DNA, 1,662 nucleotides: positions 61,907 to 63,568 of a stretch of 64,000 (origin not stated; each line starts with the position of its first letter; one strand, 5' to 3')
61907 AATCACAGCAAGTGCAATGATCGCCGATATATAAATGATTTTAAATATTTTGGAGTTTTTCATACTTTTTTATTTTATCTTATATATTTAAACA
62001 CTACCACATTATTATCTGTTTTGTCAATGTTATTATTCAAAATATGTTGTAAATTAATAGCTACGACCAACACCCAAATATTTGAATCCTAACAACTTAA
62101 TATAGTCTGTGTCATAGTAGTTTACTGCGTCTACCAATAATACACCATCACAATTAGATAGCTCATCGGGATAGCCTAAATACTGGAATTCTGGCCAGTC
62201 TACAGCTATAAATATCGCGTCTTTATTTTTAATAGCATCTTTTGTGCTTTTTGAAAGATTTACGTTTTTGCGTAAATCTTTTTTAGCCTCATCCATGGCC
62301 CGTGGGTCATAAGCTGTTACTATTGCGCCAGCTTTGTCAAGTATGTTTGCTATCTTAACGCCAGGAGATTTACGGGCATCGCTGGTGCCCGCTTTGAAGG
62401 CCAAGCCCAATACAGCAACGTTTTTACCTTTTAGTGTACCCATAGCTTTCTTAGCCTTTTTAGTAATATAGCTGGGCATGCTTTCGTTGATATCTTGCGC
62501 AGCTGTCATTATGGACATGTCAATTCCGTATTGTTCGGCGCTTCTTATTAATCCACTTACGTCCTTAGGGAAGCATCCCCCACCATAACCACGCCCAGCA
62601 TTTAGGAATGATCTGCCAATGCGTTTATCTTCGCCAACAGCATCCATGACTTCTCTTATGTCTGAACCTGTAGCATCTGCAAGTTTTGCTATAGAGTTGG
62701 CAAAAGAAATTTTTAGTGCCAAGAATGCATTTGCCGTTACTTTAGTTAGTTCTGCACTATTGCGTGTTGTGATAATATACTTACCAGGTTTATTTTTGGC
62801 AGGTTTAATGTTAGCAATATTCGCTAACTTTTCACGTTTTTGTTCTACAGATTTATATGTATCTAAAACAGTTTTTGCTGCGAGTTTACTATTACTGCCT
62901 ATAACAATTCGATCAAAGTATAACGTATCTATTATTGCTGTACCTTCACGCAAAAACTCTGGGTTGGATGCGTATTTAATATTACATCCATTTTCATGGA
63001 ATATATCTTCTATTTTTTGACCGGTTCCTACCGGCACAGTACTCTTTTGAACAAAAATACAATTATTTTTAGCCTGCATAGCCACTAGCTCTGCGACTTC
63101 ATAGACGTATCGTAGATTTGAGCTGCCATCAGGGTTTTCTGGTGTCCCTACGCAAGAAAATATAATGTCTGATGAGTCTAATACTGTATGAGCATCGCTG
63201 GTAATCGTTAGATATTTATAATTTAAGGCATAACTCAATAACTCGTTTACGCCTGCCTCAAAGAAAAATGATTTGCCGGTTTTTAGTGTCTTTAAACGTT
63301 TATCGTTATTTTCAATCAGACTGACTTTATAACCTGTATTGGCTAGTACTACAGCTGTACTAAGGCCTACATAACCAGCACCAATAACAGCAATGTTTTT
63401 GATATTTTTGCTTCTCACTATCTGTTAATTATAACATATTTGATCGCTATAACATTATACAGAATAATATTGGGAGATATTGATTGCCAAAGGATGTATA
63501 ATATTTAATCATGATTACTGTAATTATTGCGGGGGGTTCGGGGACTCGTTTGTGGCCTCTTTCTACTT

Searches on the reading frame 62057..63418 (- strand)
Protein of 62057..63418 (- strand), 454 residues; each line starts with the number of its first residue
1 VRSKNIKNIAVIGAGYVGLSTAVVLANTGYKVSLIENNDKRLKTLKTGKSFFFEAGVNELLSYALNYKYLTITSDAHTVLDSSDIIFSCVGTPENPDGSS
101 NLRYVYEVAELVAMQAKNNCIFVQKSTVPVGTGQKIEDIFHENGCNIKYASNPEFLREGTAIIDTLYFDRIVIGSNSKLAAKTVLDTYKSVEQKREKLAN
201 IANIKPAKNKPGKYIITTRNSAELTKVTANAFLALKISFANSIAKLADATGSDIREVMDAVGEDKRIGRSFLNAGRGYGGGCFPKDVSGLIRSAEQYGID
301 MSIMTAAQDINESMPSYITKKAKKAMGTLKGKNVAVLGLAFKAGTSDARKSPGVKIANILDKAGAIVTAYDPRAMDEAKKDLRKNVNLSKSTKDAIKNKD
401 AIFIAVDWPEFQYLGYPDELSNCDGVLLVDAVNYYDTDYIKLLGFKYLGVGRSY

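Call 75: search_protein_families(library=pfam, proteins=[window:62057-63418:-], max_evalue=0.00001)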
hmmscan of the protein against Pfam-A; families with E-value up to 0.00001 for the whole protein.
window:62057-63418:- (454 aa): 10 families
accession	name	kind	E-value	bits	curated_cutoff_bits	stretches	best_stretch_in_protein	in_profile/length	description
PF03721.20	UDPG_MGDP_dh_N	-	7.7e-50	169.5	27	1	8-181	2-181/187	UDP-glucose/GDP-mannose dehydrogenase family, NAD binding domain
PF00984.24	UDPG_MGDP_dh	-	1e-33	115.7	25.4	1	221-312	2-93/94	UDP-glucose/GDP-mannose dehydrogenase family, central domain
PF03720.21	UDPG_MGDP_dh_C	-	1.7e-24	86.6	30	1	335-436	1-102/103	UDP-glucose/GDP-mannose dehydrogenase family, UDP binding domain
PF03807.23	F420_oxidored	-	5.1e-10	40.3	21.6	0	9-94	2-71/94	NADP oxidoreductase coenzyme F420-dependent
PF03446.21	NAD_binding_2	-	4.4e-09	37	21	0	8-146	1-113/161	NAD binding domain of 6-phosphogluconate dehydrogenase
PF00070.33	Pyr_redox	-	1.1e-07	32.8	22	1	8-42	1-35/82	Pyridine nucleotide-disulphide oxidoreductase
PF07992.20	Pyr_redox_2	-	2.7e-07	30.7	26.1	1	7-45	143-181/291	Pyridine nucleotide-disulphide oxidoreductase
PF02737.24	3HCDH_N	-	4.6e-07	30.4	22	0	8-47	1-40/180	3-hydroxyacyl-CoA dehydrogenase, NAD binding domain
PF01266.30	DAO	-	9.1e-07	29.1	27.9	1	9-39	2-32/353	FAD dependent oxidoreductase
PF01210.29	NAD_Gly3P_dh_N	-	7.7e-06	26.4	23.1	0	8-91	1-78/158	NAD-dependent glycerol-3-phosphate dehydrogenase N-terminus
